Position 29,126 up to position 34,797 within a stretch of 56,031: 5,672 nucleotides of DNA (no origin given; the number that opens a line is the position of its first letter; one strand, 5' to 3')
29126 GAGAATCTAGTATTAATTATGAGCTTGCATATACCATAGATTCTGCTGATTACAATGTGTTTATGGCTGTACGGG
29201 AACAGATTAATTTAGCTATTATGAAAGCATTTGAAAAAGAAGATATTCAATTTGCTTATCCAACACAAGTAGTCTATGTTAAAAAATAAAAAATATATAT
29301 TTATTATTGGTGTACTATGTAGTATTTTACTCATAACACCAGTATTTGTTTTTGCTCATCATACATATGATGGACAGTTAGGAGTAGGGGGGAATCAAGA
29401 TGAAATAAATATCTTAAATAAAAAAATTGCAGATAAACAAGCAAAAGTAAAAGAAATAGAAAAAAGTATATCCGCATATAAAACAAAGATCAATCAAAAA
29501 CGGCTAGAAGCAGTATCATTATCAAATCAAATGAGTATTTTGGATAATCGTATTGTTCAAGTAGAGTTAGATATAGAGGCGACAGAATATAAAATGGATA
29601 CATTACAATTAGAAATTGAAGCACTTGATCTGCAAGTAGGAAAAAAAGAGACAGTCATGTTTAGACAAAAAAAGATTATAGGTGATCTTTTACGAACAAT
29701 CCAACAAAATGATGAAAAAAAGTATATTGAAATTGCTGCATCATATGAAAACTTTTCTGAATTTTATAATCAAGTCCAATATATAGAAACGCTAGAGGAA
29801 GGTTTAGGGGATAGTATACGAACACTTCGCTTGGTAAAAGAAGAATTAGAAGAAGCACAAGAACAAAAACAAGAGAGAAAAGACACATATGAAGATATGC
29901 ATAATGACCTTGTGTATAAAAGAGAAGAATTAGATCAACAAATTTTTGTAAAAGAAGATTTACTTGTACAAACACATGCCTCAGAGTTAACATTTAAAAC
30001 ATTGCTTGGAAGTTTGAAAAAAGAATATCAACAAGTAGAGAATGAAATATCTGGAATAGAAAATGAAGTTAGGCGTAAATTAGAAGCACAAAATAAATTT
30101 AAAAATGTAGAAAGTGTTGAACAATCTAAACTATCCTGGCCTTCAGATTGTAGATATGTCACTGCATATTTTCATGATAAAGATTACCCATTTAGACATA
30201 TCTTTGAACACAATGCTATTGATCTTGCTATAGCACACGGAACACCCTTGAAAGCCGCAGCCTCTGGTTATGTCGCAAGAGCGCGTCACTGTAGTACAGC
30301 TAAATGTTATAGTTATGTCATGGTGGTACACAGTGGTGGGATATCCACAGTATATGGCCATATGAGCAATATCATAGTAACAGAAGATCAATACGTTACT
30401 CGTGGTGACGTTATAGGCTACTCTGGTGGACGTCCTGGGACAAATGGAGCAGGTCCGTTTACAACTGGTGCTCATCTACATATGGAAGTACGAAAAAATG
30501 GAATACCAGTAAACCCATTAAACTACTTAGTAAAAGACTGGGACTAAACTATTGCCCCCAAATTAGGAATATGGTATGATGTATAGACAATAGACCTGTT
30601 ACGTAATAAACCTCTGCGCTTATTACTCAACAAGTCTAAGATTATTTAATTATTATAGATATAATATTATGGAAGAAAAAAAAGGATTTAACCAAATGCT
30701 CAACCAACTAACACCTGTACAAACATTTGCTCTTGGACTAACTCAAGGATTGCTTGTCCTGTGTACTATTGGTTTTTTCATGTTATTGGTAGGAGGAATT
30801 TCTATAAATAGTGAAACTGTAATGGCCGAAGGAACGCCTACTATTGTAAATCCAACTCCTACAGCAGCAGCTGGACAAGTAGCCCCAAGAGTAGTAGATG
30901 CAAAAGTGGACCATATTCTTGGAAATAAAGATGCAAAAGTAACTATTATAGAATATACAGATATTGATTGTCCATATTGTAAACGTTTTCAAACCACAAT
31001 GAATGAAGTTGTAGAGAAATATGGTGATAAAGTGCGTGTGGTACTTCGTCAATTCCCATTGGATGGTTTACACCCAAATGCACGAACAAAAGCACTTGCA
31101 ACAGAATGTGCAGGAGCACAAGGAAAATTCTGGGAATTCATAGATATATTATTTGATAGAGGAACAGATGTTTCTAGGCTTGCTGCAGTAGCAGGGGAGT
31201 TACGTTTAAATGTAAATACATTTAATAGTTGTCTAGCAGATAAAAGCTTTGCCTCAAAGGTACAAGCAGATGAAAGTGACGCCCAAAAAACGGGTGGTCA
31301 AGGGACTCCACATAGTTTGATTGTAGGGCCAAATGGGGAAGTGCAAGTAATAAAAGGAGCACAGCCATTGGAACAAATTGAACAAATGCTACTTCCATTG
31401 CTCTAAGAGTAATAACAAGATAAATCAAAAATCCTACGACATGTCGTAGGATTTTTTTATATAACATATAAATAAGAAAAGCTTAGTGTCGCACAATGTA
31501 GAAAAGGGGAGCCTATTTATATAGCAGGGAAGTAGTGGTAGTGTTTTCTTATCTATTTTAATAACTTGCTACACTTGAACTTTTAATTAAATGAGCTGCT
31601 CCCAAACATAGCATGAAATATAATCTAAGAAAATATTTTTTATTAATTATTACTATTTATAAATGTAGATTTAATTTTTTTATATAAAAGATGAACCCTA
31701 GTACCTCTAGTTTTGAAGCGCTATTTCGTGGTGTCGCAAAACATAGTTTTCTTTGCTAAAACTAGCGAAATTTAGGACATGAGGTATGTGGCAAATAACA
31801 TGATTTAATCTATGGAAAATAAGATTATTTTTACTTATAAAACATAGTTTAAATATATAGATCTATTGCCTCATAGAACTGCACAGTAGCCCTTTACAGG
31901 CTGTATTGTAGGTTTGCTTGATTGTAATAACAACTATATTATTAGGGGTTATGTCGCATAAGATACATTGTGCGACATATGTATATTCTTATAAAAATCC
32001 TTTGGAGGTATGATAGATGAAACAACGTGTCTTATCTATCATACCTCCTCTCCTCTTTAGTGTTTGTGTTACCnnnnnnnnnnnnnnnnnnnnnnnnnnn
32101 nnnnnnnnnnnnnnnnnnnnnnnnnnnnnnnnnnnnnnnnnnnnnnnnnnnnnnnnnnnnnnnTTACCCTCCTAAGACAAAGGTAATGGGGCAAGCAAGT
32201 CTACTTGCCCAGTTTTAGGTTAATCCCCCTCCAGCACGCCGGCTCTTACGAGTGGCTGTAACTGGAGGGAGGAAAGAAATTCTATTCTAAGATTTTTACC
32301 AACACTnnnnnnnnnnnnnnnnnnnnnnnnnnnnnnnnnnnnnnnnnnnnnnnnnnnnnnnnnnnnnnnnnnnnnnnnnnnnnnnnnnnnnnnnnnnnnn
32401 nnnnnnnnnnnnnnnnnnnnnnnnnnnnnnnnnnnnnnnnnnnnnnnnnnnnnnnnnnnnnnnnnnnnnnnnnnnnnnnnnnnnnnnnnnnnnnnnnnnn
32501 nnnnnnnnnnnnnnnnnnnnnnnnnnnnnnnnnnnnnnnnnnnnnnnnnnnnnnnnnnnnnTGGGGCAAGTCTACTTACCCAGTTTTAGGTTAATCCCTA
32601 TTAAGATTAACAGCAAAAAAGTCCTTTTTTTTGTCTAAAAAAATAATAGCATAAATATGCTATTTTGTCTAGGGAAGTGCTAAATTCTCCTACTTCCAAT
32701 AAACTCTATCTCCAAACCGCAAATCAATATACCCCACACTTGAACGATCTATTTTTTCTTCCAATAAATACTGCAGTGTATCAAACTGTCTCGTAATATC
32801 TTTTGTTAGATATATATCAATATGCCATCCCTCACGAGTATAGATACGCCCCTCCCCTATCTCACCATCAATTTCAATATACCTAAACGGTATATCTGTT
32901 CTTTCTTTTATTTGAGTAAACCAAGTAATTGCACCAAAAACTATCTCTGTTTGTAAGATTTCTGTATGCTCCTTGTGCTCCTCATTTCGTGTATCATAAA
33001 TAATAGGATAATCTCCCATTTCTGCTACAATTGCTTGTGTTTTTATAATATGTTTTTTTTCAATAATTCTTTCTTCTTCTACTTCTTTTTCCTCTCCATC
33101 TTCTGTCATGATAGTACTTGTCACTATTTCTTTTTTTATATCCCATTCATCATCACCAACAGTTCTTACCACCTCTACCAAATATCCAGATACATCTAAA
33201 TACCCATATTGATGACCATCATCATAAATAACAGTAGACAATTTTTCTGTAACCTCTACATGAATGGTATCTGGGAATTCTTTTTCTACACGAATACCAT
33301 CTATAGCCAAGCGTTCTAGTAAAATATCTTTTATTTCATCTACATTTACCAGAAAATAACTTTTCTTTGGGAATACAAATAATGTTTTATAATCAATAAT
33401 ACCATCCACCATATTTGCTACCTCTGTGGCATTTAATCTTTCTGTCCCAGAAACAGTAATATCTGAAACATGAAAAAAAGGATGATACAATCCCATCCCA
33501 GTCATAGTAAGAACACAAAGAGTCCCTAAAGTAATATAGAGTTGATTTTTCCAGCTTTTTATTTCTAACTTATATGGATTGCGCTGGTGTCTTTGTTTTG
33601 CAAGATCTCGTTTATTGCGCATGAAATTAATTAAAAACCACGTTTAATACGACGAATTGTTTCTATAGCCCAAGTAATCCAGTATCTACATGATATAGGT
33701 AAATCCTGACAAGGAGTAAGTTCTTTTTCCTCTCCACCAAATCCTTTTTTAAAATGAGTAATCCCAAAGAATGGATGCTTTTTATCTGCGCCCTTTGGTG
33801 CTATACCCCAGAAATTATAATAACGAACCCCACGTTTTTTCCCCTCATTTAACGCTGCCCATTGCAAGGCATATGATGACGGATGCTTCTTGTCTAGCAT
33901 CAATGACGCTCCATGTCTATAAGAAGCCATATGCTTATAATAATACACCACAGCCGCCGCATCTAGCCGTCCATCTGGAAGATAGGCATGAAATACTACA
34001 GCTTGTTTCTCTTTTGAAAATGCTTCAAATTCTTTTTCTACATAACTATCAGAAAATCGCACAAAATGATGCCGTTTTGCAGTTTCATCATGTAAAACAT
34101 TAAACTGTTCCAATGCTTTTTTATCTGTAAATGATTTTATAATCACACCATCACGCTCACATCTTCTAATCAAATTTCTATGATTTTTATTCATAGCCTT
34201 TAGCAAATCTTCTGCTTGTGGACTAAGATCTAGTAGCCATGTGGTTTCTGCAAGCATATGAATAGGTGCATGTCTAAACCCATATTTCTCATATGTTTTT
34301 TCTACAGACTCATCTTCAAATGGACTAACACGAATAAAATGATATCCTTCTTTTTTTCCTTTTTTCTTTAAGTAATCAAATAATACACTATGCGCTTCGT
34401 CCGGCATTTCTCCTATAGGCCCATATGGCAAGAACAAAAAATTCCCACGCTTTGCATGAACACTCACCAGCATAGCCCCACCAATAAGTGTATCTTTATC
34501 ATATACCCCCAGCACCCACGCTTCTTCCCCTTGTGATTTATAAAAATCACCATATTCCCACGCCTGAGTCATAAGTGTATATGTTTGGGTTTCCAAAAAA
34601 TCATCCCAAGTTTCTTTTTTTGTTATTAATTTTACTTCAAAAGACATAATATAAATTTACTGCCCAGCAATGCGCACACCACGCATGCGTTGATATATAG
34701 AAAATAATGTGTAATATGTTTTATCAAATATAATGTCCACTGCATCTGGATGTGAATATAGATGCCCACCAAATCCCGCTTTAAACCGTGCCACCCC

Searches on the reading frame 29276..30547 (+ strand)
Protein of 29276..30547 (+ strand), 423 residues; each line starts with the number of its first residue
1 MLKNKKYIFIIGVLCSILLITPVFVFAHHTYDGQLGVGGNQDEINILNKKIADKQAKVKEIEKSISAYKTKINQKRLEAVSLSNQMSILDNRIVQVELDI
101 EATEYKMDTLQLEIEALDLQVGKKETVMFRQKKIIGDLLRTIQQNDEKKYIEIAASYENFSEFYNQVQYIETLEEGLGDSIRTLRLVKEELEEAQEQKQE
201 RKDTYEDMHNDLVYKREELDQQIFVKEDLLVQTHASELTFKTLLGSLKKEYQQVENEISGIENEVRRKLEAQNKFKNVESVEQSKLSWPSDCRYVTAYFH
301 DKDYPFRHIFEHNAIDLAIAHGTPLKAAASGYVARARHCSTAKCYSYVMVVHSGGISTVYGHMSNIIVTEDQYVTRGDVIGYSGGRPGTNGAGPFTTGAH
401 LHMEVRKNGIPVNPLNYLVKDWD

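Call 28: search_protein_families(library=pfam, proteins=[window:29276-30547:+], max_evalue=0.00001)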
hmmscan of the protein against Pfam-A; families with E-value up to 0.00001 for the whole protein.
window:29276-30547:+ (423 aa): 1 family
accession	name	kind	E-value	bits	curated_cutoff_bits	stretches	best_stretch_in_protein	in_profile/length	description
PF01551.29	Peptidase_M23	-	8.6e-23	80.8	28.7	1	312-414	3-96/96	Peptidase family M23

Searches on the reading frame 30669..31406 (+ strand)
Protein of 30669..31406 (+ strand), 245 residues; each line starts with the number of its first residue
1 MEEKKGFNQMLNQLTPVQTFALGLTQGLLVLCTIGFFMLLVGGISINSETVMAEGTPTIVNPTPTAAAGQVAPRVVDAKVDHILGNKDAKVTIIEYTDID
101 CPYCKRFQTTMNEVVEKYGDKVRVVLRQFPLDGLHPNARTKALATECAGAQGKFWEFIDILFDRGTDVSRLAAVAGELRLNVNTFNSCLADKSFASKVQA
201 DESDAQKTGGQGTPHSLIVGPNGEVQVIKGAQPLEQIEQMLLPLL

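Call 86: search_protein_families(library=pfam, proteins=[window:30669-31406:+], max_evalue=0.0001)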
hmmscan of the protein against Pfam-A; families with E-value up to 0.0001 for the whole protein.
window:30669-31406:+ (245 aa): 3 families
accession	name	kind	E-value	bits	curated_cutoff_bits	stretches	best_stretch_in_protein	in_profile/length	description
PF13462.12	Thioredoxin_4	-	1.1e-23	84.6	23.2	1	79-218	3-145/165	Thioredoxin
PF01323.26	DSBA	-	1e-16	61.7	25.6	1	92-241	1-190/191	DSBA-like thioredoxin domain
PF13098.12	Thioredoxin_2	-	8.6e-10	39.3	27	1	87-241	3-104/104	Thioredoxin-like domain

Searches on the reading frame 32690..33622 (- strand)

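Call 86: search_protein_families(library=pfam, proteins=[window:32690-33622:-], max_evalue=0.0001)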
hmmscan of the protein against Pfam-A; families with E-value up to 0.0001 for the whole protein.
window:32690-33622:- (310 aa): 1 family
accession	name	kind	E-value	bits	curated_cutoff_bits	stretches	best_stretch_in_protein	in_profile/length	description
PF08478.15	POTRA_1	-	2.7e-08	34.4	23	1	50-126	1-68/69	POTRA domain, FtsQ-type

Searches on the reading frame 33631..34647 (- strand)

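Call 86: search_protein_families(library=pfam, proteins=[window:33631-34647:-], max_evalue=0.0001)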
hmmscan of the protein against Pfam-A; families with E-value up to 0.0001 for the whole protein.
window:33631-34647:- (338 aa): 2 families
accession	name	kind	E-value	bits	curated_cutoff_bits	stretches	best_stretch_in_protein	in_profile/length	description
PF02388.22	FemAB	-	8.1e-29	101.1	24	2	11-223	3-238/406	FemAB family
PF13480.13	Acetyltransf_6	-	1e-08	35.9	22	1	153-281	4-136/143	Acetyltransferase (GNAT) domain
